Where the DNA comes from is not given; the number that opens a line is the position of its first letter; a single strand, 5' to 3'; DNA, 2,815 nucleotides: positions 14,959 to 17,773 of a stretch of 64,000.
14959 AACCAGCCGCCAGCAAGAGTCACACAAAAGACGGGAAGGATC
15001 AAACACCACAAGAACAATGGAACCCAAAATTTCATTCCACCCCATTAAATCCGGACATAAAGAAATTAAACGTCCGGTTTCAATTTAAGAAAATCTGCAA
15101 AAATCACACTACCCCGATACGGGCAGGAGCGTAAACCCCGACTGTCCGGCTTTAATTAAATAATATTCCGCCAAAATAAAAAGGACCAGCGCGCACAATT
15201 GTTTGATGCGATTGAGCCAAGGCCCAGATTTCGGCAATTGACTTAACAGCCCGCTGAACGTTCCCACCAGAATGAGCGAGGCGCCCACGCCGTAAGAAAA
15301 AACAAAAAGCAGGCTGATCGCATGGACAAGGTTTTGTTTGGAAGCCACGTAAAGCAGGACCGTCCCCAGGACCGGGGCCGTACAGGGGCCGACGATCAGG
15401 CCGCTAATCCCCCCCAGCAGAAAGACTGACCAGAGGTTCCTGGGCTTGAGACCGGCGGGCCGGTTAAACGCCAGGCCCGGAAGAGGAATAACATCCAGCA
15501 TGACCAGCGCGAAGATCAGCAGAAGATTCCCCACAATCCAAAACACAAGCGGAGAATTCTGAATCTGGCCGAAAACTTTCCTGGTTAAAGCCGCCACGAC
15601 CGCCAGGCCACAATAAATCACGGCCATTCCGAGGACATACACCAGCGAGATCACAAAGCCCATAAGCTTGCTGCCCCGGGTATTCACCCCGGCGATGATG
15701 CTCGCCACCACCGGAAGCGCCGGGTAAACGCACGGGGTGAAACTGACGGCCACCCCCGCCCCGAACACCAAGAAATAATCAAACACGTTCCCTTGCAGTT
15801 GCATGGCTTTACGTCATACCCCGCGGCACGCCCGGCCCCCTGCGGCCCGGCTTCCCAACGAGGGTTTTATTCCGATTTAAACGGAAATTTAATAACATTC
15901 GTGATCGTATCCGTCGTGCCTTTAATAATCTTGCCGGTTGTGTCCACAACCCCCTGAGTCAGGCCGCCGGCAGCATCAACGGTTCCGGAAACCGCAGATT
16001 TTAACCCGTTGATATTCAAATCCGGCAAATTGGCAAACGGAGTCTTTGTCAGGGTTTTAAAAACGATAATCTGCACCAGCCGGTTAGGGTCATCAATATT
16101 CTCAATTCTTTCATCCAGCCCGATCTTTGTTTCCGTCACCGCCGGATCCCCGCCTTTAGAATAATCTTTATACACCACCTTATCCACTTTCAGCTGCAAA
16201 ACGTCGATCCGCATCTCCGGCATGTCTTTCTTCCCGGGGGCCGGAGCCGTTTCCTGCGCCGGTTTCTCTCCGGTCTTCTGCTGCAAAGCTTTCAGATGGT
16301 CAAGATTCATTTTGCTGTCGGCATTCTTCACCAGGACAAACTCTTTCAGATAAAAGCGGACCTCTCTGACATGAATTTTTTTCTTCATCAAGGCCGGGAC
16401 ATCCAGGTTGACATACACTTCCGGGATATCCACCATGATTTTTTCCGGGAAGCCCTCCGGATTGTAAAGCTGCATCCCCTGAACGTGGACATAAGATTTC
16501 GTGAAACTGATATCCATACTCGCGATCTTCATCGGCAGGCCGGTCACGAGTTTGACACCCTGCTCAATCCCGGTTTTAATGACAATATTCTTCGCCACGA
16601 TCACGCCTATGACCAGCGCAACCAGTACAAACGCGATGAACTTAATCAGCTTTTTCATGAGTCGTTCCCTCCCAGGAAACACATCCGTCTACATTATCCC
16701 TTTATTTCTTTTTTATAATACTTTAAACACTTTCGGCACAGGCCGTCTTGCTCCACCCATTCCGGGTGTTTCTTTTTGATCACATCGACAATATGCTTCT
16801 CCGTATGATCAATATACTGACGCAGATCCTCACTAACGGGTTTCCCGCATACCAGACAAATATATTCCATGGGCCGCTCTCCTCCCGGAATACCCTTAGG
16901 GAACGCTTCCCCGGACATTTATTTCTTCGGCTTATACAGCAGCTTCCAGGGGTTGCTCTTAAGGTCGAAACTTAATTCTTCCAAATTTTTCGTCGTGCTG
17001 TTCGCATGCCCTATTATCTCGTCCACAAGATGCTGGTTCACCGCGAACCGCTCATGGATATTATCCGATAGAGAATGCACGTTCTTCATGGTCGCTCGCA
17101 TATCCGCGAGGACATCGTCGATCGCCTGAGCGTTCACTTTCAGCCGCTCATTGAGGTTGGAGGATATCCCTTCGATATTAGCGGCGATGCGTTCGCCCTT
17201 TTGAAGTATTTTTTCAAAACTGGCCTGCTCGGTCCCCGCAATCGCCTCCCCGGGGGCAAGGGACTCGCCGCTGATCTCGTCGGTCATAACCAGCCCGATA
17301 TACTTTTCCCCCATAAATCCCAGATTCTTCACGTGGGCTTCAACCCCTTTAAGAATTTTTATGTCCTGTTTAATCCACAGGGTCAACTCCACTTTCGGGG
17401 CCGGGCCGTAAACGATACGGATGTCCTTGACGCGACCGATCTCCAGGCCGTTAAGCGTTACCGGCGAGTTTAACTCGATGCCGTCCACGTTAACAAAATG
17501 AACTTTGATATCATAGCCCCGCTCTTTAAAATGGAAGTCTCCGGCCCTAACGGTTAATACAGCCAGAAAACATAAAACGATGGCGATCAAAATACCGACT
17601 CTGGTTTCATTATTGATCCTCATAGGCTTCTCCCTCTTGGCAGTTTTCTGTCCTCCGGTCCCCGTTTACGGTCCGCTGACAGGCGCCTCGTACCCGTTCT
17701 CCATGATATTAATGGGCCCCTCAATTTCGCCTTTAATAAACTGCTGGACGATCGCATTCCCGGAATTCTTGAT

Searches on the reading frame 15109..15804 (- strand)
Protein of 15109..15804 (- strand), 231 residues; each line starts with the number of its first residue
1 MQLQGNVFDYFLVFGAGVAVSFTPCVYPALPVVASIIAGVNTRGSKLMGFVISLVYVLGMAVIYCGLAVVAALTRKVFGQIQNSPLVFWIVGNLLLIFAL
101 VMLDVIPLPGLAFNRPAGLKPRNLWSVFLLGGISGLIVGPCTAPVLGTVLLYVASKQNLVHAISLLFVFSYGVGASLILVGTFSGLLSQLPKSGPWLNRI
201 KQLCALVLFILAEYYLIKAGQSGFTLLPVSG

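Call 38: search_protein_families(library=pfam, proteins=[window:15109-15804:-], max_evalue=0.00001)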
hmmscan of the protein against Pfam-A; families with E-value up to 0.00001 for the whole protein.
window:15109-15804:- (231 aa): 2 families
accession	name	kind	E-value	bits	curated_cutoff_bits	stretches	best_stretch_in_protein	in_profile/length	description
PF02683.22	DsbD_TM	-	2.4e-39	135.3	27.1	1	11-213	6-212/219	Cytochrome C biogenesis protein transmembrane domain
PF13386.12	DsbD_2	-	1.3e-08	35.4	24.9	1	13-210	2-198/199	Cytochrome C biogenesis protein transmembrane region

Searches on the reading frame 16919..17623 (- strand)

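Call 38: search_protein_families(library=pfam, proteins=[window:16919-17623:-], max_evalue=0.00001)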
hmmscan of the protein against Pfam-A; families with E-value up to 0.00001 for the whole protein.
window:16919-17623:- (234 aa): 1 family
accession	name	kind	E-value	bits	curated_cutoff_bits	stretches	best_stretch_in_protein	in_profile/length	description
PF02470.25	MlaD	-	1.5e-16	60.9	25.1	1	35-112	1-79/81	MlaD protein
